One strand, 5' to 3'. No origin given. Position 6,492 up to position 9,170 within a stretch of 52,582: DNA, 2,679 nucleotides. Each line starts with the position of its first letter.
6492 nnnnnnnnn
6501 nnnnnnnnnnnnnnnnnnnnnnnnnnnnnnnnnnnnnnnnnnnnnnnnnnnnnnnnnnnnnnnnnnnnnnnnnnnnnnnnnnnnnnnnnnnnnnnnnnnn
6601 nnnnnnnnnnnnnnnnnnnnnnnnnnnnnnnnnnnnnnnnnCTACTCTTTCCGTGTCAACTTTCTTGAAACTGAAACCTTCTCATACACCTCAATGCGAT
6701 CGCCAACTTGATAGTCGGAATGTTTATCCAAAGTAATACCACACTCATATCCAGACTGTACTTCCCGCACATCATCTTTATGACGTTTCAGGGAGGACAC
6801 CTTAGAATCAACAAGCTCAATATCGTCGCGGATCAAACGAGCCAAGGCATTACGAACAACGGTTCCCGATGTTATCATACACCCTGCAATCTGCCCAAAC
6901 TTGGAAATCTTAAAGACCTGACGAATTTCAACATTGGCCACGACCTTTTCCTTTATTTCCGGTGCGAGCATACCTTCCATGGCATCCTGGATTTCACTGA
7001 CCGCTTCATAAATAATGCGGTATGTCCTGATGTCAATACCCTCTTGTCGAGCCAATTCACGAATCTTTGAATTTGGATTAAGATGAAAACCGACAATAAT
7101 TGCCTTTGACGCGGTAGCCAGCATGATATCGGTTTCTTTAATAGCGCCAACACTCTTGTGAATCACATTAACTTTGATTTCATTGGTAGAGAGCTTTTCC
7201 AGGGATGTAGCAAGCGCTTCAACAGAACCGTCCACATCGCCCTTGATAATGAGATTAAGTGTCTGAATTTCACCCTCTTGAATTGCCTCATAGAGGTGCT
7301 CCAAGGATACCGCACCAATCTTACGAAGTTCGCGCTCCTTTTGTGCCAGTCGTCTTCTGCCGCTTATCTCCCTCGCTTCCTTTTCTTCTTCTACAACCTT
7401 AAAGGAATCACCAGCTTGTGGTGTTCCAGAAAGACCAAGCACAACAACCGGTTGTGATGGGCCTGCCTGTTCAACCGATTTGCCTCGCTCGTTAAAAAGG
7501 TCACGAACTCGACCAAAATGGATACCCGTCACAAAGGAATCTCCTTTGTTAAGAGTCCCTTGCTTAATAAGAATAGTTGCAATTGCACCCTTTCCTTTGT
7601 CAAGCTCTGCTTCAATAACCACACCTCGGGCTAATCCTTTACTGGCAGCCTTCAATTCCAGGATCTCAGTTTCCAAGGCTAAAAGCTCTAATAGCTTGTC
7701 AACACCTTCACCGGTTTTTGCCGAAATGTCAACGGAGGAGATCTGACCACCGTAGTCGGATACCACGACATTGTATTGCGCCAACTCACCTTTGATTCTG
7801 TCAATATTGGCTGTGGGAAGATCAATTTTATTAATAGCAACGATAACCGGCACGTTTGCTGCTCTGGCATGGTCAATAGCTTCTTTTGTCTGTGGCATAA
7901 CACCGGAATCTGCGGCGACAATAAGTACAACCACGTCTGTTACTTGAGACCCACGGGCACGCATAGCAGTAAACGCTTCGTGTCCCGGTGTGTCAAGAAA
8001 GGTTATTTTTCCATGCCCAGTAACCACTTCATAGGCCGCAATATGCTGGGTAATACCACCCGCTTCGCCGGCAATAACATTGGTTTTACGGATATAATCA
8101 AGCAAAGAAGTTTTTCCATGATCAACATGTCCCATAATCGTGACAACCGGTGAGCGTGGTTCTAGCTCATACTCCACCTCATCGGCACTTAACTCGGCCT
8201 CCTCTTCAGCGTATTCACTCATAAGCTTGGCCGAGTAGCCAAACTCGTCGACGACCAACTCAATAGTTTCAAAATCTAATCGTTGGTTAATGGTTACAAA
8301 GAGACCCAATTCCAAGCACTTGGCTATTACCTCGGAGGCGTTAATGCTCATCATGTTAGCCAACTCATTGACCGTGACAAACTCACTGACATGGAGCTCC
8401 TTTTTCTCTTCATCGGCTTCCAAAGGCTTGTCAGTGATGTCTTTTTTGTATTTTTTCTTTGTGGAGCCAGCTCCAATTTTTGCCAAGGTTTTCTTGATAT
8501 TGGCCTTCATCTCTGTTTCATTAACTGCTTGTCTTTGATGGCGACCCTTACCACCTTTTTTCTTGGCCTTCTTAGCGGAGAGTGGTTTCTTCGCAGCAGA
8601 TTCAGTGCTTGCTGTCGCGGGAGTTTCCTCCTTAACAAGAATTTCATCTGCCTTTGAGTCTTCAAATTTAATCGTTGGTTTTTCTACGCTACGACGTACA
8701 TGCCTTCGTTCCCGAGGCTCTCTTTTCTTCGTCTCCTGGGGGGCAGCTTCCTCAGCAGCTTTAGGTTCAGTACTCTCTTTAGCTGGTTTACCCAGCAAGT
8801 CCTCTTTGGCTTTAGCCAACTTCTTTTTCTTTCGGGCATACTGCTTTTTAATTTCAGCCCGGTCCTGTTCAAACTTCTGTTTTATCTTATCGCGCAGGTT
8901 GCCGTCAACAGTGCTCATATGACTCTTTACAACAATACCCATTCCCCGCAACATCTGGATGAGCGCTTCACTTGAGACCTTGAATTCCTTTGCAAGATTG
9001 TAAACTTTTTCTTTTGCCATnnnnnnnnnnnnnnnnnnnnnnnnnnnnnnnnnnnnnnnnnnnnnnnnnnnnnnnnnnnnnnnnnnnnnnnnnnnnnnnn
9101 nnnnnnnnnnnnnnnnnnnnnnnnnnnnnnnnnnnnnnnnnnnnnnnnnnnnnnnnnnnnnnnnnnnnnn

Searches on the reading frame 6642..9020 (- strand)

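Call 35: search_protein_families(library=pfam, proteins=[window:6642-9020:-])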
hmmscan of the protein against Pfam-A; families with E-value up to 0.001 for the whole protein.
window:6642-9020:- (792 aa): 9 families
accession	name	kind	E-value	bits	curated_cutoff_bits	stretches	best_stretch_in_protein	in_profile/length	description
PF11987.13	IF-2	-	1.6e-41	141.3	27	1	564-677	3-116/117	Translation-initiation factor 2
PF00009.33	GTP_EFTU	-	1.7e-35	122.8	26.5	1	292-448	5-183/188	Elongation factor Tu GTP binding domain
PF04760.21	IF2_N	-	3.9e-27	94.2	25.3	2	213-262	2-52/53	Translation initiation factor IF-2, N-terminal region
PF22042.2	EF-G_D2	-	9.6e-27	93.4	27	1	464-542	2-83/84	Elongation factor G domain 2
PF01926.29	MMR_HSR1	-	4.7e-12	46.5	21.9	1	293-398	2-113/113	50S ribosome-binding GTPase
PF03144.31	GTP_EFTU_D2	-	8.8e-09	36.1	30.3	1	709-775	1-71/73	Elongation factor Tu domain 2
PF00025.27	Arf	-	8.8e-06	25.7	22.3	1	294-447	18-170/174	ADP-ribosylation factor family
PF00071.28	Ras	-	1.7e-05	24.9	21.6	1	294-448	3-157/162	Ras family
PF03193.22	RsgA_GTPase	-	0.00017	21.9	30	0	362-453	24-110/174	RsgA GTPase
